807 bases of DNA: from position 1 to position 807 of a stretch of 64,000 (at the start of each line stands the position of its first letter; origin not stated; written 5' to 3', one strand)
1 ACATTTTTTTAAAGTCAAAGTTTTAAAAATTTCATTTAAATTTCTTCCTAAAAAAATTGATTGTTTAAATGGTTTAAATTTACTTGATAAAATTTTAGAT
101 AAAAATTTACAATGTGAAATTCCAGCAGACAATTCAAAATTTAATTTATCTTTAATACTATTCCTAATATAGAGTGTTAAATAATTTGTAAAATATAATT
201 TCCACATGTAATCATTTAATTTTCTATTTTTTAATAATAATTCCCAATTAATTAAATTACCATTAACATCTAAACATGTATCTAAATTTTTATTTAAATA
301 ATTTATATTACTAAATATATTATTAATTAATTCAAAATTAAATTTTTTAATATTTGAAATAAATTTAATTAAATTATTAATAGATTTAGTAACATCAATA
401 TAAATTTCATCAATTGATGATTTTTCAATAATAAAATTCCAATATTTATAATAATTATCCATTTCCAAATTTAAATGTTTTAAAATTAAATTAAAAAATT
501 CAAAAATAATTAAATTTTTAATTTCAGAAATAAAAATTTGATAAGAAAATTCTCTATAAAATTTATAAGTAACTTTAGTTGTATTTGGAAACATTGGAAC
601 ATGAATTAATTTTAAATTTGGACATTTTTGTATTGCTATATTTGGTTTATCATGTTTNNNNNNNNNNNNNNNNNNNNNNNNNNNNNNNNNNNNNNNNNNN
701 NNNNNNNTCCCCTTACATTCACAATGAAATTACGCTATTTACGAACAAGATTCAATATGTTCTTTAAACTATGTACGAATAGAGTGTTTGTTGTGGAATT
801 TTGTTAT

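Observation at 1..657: Pol eta-like coding region at about 15% GC, more AT-rich than nearby intergenic DNA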

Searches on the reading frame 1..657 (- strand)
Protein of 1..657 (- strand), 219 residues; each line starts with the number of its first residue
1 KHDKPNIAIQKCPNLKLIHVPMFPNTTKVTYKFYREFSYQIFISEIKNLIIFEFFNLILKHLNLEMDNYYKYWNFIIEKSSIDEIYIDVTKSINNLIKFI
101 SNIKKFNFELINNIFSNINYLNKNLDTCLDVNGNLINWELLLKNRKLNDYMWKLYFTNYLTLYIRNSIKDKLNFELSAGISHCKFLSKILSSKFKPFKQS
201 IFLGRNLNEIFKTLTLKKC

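Call 7: search_protein_families(library=pfam, proteins=[window:1-657:-], max_evalue=0.01)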
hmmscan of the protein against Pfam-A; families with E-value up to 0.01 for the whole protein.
window:1-657:- (219 aa): 1 family
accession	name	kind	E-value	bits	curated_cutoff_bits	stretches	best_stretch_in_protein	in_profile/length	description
PF00817.25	IMS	-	8.4e-10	39.2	23.2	1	76-191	90-147/148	impB/mucB/samB family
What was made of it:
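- On Y-family DNA polymerase (Pfam IMS, PF00817): 39.2 bits against a cutoff of 23.2, E 8.4e-10; residues 76-191 align to profile positions 90-147 (call 7).
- Checked: Family: Pfam IMS PF00817 scores 39.2 bits against a gathering score of 23.2 (call 7).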

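Call 9: find_homologous_proteins(query=window:1-657:-)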
Query window:1-657:- (219 aa): 1 proteins with E <= 0.001 among 756 candidates.
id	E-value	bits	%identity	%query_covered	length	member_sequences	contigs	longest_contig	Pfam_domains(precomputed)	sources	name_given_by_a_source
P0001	5.2e-12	64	30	100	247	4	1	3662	PF00817.26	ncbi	-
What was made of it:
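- Tried and rejected: First homologue search with the Pol fragment (call 9).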

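Call 11: find_encoding_contigs(protein=P0001, flank=10000)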
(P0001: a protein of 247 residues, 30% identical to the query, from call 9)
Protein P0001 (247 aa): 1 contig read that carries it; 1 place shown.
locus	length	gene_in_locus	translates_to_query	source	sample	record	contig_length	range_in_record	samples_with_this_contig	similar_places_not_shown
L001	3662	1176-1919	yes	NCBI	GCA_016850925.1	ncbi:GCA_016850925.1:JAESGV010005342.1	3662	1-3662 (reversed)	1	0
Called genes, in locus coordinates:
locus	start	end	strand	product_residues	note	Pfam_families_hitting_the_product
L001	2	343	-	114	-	?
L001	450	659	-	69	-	-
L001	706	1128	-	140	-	-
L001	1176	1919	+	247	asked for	PF00817:IMS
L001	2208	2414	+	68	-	-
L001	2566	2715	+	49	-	-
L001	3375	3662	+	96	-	?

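Call 12: search_solved_structures(query=window:1-657:-, max_evalue=1, show_alignments=3)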
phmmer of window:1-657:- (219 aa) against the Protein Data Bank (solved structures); distinct sequences matched with E-value up to 1: 32.
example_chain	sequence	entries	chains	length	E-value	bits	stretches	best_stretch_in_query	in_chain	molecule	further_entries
4o3s_A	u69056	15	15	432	0.0001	25.4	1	76-218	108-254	DNA polymerase eta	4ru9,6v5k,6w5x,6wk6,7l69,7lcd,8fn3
3mr6_A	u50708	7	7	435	0.0001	25.4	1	76-218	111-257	DNA polymerase eta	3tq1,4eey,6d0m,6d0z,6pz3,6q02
3jaa_A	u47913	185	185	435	0.0001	25.4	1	76-218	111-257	DNA polymerase eta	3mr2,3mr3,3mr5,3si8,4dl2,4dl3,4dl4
6uqi_A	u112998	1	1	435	0.0001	25.4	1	76-218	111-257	DNA polymerase eta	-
4yr0_A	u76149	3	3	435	0.0001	25.4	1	76-218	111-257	DNA polymerase eta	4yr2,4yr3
5kfs_A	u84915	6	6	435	0.0001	25.4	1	76-218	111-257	DNA polymerase eta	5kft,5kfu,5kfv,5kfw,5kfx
4yp3_A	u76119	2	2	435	0.0001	25.4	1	76-218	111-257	DNA polymerase eta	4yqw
6mq8_A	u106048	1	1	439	0.0001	25.3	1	76-218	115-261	DNA polymerase eta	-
6mxo_A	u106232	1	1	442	0.00011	25.3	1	76-218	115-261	DNA polymerase eta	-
7m7p_A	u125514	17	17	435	0.00027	24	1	76-218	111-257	DNA polymerase eta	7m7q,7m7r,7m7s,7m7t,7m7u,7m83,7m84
3mfh_A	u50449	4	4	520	0.00035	23.6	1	8-202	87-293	DNA polymerase eta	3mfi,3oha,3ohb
1jih_A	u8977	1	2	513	0.00048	23.2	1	7-202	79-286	DNA Polymerase ETA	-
5vtp_A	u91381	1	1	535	0.00054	23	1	7-202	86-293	DNA polymerase eta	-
2wtf_A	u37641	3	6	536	0.00055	23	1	7-202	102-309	DNA POLYMERASE ETA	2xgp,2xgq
2r8j_A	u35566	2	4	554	0.00059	22.9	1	7-202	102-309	DNA polymerase eta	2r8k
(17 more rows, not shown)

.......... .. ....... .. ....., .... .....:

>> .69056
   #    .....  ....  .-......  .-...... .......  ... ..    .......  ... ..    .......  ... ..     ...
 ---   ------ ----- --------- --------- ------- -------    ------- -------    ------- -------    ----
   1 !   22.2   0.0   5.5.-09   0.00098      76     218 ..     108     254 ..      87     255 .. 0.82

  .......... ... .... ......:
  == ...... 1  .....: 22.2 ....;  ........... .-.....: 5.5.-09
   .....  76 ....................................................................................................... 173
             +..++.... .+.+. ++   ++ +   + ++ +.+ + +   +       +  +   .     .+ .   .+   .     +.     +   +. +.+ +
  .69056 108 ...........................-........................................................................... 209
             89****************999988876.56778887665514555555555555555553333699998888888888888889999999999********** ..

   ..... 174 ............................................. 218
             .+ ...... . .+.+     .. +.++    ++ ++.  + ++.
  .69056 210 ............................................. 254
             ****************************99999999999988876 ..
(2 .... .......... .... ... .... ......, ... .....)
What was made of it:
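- On Pol eta subfamily (Rad30A/POLH): PDB sequence search: Pol eta E 1e-4, Pol IV 3e-3, Pol iota 0.035 (call 12).
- Checked: The best PDB sequence matches are human and yeast Pol eta (call 12).
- Pol eta is the best PDB match by sequence (call 12).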

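Call 23: list_cluster_members(proteins=[P0001])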
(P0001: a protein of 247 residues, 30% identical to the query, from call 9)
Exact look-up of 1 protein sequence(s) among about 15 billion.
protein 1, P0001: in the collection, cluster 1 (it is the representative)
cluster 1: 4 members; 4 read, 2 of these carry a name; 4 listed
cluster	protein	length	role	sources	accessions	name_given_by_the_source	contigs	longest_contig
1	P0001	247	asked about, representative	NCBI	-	-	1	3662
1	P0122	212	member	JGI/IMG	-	nucleotidyltransferase/DNA polymerase involved in DNA repair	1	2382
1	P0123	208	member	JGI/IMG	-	nucleotidyltransferase/DNA polymerase involved in DNA repair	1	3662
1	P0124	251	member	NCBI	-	-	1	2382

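Call 31: search_protein_representatives(protein=window:1-657:-)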
Query: 219 residues. Proteins with E-value up to 0.001 (for the whole library): 149; up to 1e-10: 5; up to 1e-30: 0. The best 149 are listed.
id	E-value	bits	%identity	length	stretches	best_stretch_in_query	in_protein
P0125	8.5e-29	117.2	43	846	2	83-208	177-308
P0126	3.1e-22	95.7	40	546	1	1-214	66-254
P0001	1.7e-12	63.9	49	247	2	1-91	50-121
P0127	3.3e-11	59.7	38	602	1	76-218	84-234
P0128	4.7e-11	59.2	36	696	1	72-218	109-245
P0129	3.5e-10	56.3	31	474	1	8-218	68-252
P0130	6.3e-09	52.2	31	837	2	77-218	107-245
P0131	5.5e-08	49.2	38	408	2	1-92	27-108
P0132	1.4e-07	47.9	49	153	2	1-43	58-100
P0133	1.6e-07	47.6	40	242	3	75-106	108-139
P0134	2.3e-07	47.1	33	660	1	75-217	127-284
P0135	2.4e-07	47.1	30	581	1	5-202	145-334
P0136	2.6e-07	47.0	37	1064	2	154-216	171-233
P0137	2.8e-07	46.9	35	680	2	163-218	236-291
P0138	3.9e-07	46.4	24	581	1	7-218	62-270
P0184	2.3e-05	40.6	56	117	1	1-46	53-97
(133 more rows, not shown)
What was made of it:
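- Tried and rejected: The exhaustive HMMER search (call 31) was needed to find the Naegleria orthologue.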

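Call 32: list_cluster_members(proteins=[P0125, P0126, P0127, P0128, P0129, P0130, P0131, P0132, P0134, P0135])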
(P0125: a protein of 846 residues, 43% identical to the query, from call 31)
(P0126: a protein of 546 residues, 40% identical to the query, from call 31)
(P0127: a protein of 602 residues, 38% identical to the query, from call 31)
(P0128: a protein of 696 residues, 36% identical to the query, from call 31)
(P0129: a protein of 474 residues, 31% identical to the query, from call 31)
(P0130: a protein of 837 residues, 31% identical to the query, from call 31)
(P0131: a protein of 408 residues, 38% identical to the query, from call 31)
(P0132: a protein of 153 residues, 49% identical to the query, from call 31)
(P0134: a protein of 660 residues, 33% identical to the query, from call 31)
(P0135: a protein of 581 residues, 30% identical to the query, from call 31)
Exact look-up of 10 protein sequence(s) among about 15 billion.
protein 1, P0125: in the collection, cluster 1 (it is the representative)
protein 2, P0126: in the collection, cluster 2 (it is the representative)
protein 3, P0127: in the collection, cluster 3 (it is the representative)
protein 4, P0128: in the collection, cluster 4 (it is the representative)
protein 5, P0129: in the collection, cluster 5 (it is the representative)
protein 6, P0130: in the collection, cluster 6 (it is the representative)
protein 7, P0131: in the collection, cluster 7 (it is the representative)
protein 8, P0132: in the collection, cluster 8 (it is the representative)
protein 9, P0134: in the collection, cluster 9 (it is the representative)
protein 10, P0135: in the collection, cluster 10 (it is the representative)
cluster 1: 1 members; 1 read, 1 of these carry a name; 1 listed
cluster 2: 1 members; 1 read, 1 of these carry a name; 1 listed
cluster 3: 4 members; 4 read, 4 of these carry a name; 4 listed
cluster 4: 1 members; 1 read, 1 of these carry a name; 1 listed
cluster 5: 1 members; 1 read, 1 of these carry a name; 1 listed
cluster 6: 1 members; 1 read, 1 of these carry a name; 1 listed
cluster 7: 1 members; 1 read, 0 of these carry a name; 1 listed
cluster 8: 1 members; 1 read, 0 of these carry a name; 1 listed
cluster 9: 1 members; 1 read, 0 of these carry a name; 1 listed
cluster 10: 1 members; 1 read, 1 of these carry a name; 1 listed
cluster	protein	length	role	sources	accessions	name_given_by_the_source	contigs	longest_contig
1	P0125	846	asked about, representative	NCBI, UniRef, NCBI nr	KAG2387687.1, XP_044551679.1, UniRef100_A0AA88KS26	hypothetical protein C9374_001281 [Naegleria lovaniensis] | Uncharacterized protein n=1 Tax=Naegleria lovaniensis TaxID=51637 RepID=A0AA88KS26_NAELO | uncharacterized protein C9374_001281 [Naegleria lovaniensis]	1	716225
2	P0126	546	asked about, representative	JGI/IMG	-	DNA polymerase eta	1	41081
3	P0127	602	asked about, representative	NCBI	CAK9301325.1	unnamed protein product [Gordionus sp. m RMFG-2023]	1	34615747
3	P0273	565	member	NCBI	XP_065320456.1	DNA polymerase eta-like isoform X3 [Gordionus sp. m RMFG-2023]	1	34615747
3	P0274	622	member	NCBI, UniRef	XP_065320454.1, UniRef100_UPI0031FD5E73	DNA polymerase eta-like isoform X1 [Gordionus sp. m RMFG-2023] | DNA polymerase eta-like isoform X1 n=2 Tax=Gordionus sp. m RMFG-2023 TaxID=3053472 ...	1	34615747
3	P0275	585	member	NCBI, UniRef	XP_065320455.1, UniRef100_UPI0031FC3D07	DNA polymerase eta-like isoform X2 [Gordionus sp. m RMFG-2023] | DNA polymerase eta-like isoform X2 n=1 Tax=Gordionus sp. m RMFG-2023 TaxID=3053472 ...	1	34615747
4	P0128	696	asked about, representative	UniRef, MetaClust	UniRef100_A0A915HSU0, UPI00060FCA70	DNA polymerase eta n=1 Tax=Romanomermis culicivorax TaxID=13658 RepID=A0A915HSU0_ROMCU | status=active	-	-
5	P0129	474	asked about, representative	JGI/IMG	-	DNA polymerase eta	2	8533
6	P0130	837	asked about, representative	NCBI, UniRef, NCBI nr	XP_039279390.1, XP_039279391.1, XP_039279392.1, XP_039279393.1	DNA polymerase eta [Nilaparvata lugens] | DNA polymerase eta n=1 Tax=Nilaparvata lugens TaxID=108931 RepID=UPI00193E08D2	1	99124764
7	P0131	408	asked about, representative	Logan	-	-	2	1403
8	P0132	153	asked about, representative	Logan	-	-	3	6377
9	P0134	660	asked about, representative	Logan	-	-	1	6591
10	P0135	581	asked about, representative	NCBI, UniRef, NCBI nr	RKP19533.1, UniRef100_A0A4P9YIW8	DNA/RNA polymerase [Rozella allomycis CSF55] | acylphosphatase n=1 Tax=Rozella allomycis (strain CSF55) TaxID=988480 ...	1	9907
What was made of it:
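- On Pol eta subfamily (Rad30A/POLH): Named hits in the representative search are Pol eta (call 32).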

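Call 36: find_encoding_contigs(protein=P0125, flank=10000, max_places=2)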
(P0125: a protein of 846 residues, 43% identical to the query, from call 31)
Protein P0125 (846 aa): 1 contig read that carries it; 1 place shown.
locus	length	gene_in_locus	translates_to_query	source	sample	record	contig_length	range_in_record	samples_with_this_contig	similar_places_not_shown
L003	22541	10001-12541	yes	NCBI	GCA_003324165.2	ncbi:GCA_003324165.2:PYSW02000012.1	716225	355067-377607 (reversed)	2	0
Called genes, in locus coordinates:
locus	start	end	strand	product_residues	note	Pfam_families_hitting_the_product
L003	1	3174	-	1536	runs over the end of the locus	-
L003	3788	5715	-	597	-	PF01532:Glyco_hydro_47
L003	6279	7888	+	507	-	PF00587:tRNA-synt_2b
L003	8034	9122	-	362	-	PF00350:Dynamin_N (faint), PF03193:RsgA_GTPase (faint), PF00009:GTP_EFTU (faint), PF01926:MMR_HSR1, PF02421:FeoB_N, PF04548:AIG1 (weak)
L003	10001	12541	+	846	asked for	-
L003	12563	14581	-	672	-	PF00443:UCH, PF13423:UCH_1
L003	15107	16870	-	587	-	-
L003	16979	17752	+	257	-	-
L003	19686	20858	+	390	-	PF03942:DTW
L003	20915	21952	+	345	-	PF02752:Arrestin_C (faint), PF03643:Vps26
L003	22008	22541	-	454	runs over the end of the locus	PF00155:Aminotran_1_2, PF00266:Aminotran_5 (weak)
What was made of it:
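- Closest known: Naegleria lovaniensis XP_044551679 / KAG2387687. Different: The neighbouring genes differ (call 36).
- The orthologue in N. lovaniensis lies on a 716-kb nuclear contig (call 36).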

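Call 37: find_encoding_contigs(protein=P0126, flank=10000, max_places=2)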
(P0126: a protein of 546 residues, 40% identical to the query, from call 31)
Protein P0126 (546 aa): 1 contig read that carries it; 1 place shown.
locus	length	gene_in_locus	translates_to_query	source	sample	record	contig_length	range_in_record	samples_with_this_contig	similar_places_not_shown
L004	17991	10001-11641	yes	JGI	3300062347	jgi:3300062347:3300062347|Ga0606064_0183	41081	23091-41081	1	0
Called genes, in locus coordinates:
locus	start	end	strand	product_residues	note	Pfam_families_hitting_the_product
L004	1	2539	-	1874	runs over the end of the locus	-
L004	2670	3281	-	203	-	-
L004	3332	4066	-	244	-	PF00929:RNase_T, PF00642:zf-CCCH (weak), PF18044:zf-CCCH_4 (weak), PF18345:zf_CCCH_4 (weak)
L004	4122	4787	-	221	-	-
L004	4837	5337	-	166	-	PF02042:RWP-RK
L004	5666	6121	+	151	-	-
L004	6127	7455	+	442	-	PF00172:Zn_clus (weak)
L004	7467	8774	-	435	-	-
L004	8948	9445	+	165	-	PF02042:RWP-RK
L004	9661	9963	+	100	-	-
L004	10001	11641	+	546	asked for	PF00817:IMS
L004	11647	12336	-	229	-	PF00620:RhoGAP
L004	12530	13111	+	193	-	PF16016:VASt (weak)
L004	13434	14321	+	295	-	PF00481:PP2C (faint), PF07228:SpoIIE (faint)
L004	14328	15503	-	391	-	PF00022:Actin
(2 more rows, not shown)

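Call 53: search_protein_families(library=pfam, proteins=[L001:2-343:-, L001:706-1128:-, L001:450-659:-], max_evalue=0.1)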
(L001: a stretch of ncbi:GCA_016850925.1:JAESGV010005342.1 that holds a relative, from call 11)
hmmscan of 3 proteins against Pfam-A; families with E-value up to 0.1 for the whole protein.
L001:2-343:- (114 aa): 1 family
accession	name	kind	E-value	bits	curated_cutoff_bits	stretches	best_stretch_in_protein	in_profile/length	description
PF00172.23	Zn_clus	-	3.9e-10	40.1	21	1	36-72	1-38/39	Fungal Zn(2)-Cys(6) binuclear cluster domain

L001:706-1128:- (140 aa): 0 families

L001:450-659:- (69 aa): 0 families

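Call 59: find_related_loci(query=window:1-657:-, collection=metagenome_contigs, flank=10000)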
Query window:1-657:- (219 aa) in metagenome_contigs; peptide patterns used: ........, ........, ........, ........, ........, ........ (x = any residue, [..] = any of these).
353 stretches matched a pattern, but none encodes a relative of the query by tblastn (E <= 1e-3).

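Call 61: find_related_loci(query=A2, collection=metagenome_contigs, flank=10000)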
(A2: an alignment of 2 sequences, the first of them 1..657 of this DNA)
Query A2 (219 aa) in metagenome_contigs; peptide patterns used: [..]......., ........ (x = any residue, [..] = any of these).
311 stretches matched a pattern, but none encodes a relative of the query by tblastn (E <= 1e-3).

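Call 66: find_related_loci(query=window:1-657:-, collection=viral_contigs, flank=5000)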
Query window:1-657:- (219 aa) in viral_contigs; peptide patterns used: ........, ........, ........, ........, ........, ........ (x = any residue, [..] = any of these).
17 stretches matched a pattern, but none encodes a relative of the query by tblastn (E <= 1e-3).
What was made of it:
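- There are no relatives in viral contigs (call 66).
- Tried and rejected: Rejected: no viral relatives were found (call 66), and the gene is the orthologue of a nuclear Naegleria gene.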

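Call 79: predict_structure(alignment_id=A3)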
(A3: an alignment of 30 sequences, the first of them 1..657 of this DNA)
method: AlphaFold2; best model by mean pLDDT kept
length: 219 residues; sequences in the alignment: 30
mean_pLDDT: 88.7   pTM: 0.84
mean pLDDT of the five models: 88.7, 87.6, 86.7, 86.7, 85.4
residues with pLDDT >= 90: 141; 70-90: 65; 50-70: 11; < 50: 2
segments of 3 or more residues with pLDDT < 50: none
pLDDT, mean of each block of 10 residues (from residue 1): 85 88 92 91 91 93 84 92 95 94 86 87 74 92 79 95 94 94 95 94 88 68
secondary structure, 60 per line:
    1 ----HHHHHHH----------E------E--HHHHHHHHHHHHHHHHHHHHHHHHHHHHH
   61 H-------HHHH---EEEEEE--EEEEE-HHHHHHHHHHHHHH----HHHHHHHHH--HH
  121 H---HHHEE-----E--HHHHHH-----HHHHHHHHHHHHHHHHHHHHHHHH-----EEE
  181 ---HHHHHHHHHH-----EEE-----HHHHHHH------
elements in order: H5-11 H32-61 H69-72 E76-81 E84-88 H90-103 H108-116 H138-143 H149-172 E178-180 H184-193 E199-201 H207-213
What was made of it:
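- On Y-family DNA polymerase (Pfam IMS, PF00817): AF2 model with pLDDT 88.7 and pTM 0.84 (call 79).
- The AlphaFold model has pLDDT 88.7 and pTM 0.84 (call 79).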

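Call 81: fold_search(model_id=the predicted structure, library=pdb)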
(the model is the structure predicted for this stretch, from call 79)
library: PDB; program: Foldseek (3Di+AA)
matches with E <= 10: 252; with E <= 0.001: 91
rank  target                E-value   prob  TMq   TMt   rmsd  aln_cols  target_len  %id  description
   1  7m7l_A                6.6e-07  1.00  0.53  0.29   6.8       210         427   20  Human DNA Pol eta with dA-ended primer and dAMPNPP (released 2021-06-02)
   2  3mr5_A                7.4e-07  1.00  0.54  0.29   6.7       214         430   19  Human DNA polymerase eta - DNA ternary complex with a CPD 1bp upstream of the active site (TT3) (released 2010-06-30)
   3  6m7p_A                7.9e-07  1.00  0.54  0.29   6.7       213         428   19  Human DNA polymerase eta extension complex with cdA at the -2 position (released 2018-09-12)
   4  4j9o_A                7.9e-07  1.00  0.53  0.29   6.6       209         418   20  Human DNA polymerase eta-DNA ternary complex: primer extension after a T:G mispair (released 2013-05-01)
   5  7m7t_A                9.5e-07  1.00  0.55  0.30   5.2       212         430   19  Human DNA Pol eta S113A with dT-ended primer and dATP: in crystallo reaction for 0 s (released 2021-06-02)
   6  4dl4_A                1.0e-06  1.00  0.54  0.29   6.6       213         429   19  Human DNA polymerase eta inserting dCMPNPP opposite the 3'G of cisplatin crosslinked Gs (Pt-GG1). (released 2012-05-09)
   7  4dl7_A                1.1e-06  1.00  0.54  0.30   6.4       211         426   19  Human DNA polymerase eta fails to extend primer 2 nucleotide after cisplatin crosslink (Pt-GG4). (released 2012-05-09)
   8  7m86_A                1.1e-06  1.00  0.53  0.29   6.9       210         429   19  Human DNA Pol eta S113A with dA-ended primer and dATP: in crystallo reaction for 140 s (released 2021-06-02)
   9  4q8f_A                1.4e-06  1.00  0.50  0.27   7.4       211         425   19  Human DNA polymerase eta extending primer immediately after a phenanthriplatin adducted G (released 2014-07-02)
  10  3tq1_A                1.6e-06  1.00  0.55  0.30   6.0       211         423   19  Human DNA Polymerase eta in binary complex with DNA (released 2012-02-08)
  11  4dl6_A                1.9e-06  1.00  0.52  0.29   7.2       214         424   19  Human DNA polymerase eta extending primer immediately after cisplatin crosslink (Pt-GG3). (released 2012-05-09)
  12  8fn3_A                2.0e-06  1.00  0.53  0.29   7.0       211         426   19  Crystal structure of human DNA polymerase eta incorporating dITP across dC (released 2023-05-03)
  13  3mr6_A                2.1e-06  1.00  0.54  0.29   6.6       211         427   19  Human DNA polymerase eta - DNA ternary complex with a CPD 2bp upstream of the active site (TT4) (released 2010-06-30)
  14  7m7r_A                2.6e-06  1.00  0.54  0.29   6.7       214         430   18  Human DNA Pol eta S113A with rA-ended primer and dAMPNPP (released 2021-06-02)
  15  8g8h_A                2.6e-06  1.00  0.51  0.28   7.4       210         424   18  Crystal structure of human DNA polymerase eta incorporating ITP across dC (released 2024-02-21)
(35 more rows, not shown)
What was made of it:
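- On Y-family DNA polymerase (Pfam IMS, PF00817): Foldseek gives probability 1.00 to Pol eta and Pol iota structures, with TM (query-normalised) 0.50-0.56 (call 81).
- On Pol eta subfamily (Rad30A/POLH): The top 24 structural hits are Pol eta (call 81).
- The top 24 Foldseek PDB hits are all human Pol eta, E 6.6e-7 (call 81). The fragment is predicted to fold confidently as Pol eta (calls 79, 81).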
